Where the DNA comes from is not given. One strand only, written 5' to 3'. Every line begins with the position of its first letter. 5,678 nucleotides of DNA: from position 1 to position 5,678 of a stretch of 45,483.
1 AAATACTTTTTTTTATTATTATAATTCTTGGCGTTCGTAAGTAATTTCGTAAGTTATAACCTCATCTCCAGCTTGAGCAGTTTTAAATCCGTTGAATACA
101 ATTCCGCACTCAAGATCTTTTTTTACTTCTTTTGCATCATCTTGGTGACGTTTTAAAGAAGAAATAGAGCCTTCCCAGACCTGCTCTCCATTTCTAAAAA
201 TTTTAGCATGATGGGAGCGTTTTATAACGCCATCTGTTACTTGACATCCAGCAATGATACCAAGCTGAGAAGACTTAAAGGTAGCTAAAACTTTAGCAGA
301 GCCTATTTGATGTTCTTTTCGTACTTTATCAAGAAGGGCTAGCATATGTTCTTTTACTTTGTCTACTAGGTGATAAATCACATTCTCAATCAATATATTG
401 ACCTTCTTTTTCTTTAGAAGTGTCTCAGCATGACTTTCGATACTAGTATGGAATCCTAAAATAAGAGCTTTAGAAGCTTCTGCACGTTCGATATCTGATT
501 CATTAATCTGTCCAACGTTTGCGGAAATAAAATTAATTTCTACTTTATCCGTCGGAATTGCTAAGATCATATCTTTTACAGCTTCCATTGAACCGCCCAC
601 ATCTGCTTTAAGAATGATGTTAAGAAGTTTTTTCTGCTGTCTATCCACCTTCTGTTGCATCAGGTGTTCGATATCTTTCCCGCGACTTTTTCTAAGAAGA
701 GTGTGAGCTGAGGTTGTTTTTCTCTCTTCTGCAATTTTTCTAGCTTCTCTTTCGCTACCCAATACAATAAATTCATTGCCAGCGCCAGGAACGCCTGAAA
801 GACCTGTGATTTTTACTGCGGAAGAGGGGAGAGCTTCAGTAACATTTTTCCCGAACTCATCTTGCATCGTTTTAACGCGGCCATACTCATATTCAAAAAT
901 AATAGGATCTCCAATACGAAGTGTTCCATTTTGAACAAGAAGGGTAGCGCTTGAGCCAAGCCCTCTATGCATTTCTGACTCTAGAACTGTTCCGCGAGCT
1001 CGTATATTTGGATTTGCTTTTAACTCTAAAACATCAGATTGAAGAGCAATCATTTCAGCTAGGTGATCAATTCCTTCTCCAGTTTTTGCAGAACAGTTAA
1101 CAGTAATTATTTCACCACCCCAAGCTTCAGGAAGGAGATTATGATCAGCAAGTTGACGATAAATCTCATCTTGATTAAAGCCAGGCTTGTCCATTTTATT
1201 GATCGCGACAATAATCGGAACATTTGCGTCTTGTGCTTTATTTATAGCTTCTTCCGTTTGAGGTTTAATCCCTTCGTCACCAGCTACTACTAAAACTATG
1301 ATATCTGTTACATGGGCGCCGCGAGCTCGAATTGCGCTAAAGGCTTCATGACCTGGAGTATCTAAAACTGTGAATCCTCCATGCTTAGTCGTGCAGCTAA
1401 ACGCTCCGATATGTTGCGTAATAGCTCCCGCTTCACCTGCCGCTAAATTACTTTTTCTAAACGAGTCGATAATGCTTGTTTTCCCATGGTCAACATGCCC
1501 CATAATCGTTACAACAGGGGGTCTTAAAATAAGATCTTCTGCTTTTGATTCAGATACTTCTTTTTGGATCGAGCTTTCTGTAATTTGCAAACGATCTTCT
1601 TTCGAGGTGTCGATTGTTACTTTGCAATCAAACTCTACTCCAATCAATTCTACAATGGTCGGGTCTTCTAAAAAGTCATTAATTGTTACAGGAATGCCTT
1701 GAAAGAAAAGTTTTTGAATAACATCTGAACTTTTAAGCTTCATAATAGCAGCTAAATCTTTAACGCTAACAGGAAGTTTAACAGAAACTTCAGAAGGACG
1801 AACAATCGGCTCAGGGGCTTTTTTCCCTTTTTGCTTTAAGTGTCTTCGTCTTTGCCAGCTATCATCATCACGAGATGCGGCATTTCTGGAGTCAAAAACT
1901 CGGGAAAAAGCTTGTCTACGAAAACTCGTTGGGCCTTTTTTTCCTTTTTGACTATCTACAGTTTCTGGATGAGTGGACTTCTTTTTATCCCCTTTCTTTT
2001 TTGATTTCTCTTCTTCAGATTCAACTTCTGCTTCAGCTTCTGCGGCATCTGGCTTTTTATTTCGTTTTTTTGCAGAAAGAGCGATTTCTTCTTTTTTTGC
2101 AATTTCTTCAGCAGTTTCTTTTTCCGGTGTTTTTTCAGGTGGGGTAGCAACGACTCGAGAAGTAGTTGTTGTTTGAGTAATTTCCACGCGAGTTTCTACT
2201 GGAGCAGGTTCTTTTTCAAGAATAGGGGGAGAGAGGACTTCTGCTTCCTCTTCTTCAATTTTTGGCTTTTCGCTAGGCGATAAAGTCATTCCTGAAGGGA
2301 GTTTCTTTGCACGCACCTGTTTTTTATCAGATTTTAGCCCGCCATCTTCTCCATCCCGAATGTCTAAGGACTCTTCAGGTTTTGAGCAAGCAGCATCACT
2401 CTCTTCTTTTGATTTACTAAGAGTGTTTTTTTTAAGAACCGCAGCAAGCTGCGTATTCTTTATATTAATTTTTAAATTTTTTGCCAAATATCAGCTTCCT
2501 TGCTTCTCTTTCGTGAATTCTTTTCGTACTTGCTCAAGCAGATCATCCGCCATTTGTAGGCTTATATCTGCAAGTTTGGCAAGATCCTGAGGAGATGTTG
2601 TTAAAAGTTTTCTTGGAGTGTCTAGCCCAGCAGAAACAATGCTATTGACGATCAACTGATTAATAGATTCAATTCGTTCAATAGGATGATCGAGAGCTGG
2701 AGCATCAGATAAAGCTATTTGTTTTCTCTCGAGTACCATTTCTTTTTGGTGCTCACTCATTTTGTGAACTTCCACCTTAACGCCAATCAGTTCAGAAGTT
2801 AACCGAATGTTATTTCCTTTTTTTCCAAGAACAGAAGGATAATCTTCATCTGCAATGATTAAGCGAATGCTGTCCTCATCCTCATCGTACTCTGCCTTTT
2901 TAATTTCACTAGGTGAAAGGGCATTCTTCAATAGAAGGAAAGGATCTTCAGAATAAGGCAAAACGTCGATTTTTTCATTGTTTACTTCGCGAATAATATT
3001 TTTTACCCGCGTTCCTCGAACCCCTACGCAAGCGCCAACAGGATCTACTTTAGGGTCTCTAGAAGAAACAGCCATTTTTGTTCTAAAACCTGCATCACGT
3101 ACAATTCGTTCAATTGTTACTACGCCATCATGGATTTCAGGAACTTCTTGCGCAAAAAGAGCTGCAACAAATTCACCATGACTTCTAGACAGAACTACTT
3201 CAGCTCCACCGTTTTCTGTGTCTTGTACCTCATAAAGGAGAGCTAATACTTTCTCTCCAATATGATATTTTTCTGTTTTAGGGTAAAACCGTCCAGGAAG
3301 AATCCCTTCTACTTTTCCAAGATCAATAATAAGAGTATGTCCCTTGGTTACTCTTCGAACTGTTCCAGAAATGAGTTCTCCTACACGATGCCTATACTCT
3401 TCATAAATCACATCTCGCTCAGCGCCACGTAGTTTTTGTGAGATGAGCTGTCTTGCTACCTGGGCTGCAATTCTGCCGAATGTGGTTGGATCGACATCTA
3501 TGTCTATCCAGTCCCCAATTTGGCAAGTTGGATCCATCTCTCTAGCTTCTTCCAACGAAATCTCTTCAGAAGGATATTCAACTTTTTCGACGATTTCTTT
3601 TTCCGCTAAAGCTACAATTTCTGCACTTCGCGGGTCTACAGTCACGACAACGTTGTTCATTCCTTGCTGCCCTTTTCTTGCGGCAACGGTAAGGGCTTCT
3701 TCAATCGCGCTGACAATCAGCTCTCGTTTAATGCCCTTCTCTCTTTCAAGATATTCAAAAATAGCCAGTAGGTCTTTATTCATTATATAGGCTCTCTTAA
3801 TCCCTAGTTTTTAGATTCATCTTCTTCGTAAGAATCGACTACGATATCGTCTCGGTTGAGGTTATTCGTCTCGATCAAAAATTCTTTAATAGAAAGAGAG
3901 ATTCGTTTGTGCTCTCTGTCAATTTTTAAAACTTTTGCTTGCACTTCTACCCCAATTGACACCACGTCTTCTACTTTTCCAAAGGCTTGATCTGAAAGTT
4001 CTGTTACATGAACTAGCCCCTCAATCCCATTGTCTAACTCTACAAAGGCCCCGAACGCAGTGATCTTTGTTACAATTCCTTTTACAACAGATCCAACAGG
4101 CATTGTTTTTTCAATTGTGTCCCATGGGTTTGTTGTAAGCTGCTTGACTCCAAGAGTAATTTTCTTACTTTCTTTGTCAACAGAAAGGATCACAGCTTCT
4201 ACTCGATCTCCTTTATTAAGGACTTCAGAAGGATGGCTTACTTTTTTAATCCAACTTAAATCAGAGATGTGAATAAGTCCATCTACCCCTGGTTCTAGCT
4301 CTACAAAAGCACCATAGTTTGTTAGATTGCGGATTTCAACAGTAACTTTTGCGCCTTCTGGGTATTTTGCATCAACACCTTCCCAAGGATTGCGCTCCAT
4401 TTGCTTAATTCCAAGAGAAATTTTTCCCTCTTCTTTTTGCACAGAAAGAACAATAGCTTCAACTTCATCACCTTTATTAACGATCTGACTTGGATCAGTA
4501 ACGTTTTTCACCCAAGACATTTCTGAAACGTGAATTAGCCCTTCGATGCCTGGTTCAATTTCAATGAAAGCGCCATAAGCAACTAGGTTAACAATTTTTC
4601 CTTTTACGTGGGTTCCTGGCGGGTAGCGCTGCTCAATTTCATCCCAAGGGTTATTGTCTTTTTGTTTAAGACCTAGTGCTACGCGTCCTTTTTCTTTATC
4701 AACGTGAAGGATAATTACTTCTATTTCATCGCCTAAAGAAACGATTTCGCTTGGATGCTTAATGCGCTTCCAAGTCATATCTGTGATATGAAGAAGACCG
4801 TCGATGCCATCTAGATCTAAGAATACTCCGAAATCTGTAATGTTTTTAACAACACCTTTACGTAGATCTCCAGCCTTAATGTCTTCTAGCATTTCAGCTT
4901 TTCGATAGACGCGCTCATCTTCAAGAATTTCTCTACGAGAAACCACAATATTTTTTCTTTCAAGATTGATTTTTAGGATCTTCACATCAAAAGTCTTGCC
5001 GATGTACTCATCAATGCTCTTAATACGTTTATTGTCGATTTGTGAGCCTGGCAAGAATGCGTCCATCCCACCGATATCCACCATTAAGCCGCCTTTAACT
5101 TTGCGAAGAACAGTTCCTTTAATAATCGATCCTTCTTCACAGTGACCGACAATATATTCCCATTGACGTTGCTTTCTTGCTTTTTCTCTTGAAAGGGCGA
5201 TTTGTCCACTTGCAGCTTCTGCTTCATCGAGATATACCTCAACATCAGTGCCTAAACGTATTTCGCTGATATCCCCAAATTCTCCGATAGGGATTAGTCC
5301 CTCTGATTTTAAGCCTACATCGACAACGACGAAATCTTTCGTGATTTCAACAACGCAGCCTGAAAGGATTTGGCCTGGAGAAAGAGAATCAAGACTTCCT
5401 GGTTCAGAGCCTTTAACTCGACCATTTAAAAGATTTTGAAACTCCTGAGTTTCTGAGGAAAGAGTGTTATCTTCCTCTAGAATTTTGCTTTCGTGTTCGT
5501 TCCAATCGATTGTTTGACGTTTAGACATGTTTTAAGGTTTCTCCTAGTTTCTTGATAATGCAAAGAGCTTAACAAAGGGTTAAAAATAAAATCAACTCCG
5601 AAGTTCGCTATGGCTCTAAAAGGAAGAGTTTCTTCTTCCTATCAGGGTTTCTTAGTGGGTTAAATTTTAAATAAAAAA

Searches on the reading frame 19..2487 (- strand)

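Call 18: search_protein_families(library=pfam, proteins=[window:19-2487:-], max_evalue=0.001)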
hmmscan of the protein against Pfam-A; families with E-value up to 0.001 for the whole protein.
window:19-2487:- (822 aa): 9 families
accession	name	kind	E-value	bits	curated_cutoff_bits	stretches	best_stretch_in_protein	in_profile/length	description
PF00009.33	GTP_EFTU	-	2.5e-32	112.4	26.5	1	326-481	6-183/188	Elongation factor Tu GTP binding domain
PF11987.13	IF-2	-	3.3e-32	111.3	27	1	599-712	5-117/117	Translation-initiation factor 2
PF22042.2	EF-G_D2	-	3.8e-19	69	27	1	497-575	2-83/84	Elongation factor G domain 2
PF01926.29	MMR_HSR1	-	1.1e-09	38.9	21.9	1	326-431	2-113/113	50S ribosome-binding GTPase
PF04760.21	IF2_N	-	2e-09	37.5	25.3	1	240-281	4-46/53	Translation initiation factor IF-2, N-terminal region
PF00071.28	Ras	-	8e-06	26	21.6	1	327-481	3-157/162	Ras family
PF00025.27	Arf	-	3.3e-05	23.9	22.3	1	328-480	19-170/174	ADP-ribosylation factor family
PF03193.22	RsgA_GTPase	-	0.00021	21.6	30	0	393-484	23-108/174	RsgA GTPase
PF08477.19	Roc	-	0.0005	20.7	27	0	326-433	2-119/119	Ras of Complex, Roc, domain of DAPkinase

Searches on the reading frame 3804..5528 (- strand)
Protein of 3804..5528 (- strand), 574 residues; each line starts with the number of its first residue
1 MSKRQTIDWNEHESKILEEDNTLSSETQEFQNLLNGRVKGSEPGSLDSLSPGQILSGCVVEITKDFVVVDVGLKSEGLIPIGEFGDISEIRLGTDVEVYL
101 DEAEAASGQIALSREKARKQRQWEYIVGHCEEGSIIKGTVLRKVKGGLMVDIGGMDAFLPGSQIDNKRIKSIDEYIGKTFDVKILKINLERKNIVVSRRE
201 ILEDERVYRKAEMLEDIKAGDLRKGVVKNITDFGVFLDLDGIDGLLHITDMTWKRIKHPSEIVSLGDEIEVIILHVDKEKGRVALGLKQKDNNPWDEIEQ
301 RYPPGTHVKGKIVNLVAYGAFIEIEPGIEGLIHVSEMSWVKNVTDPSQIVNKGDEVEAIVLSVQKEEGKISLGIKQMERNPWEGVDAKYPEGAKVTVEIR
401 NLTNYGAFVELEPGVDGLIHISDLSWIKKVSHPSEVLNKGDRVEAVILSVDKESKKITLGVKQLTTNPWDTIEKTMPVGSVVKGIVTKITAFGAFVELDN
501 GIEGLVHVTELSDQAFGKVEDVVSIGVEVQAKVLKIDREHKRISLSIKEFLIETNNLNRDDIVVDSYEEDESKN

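Call 18: search_protein_families(library=pfam, proteins=[window:3804-5528:-], max_evalue=0.001)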
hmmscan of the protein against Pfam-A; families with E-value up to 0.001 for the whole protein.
window:3804-5528:- (574 aa): 6 families
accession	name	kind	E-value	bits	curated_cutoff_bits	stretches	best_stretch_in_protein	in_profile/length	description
PF00575.29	S1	-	6.1e-99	324.9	22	6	477-548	3-74/74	S1 RNA binding domain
PF23459.1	S1_RRP5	-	4.7e-27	94.8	27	2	479-546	4-71/72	RRP5 S1 domain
PF21710.3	Spt6_S1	-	1.2e-18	67.6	27.5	1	473-549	11-88/91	Spt6, S1/OB domain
PF13509.12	S1_2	-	1.6e-10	41.4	21.8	0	133-166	2-36/61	S1 domain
PF17092.11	PCB_OB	-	1.1e-07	33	27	0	215-271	27-95/111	Penicillin-binding protein OB-like domain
PF18614.7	RNase_II_C_S1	-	4.7e-05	23.6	26.6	0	87-114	31-58/59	RNase II-type exonuclease C-terminal S1 domain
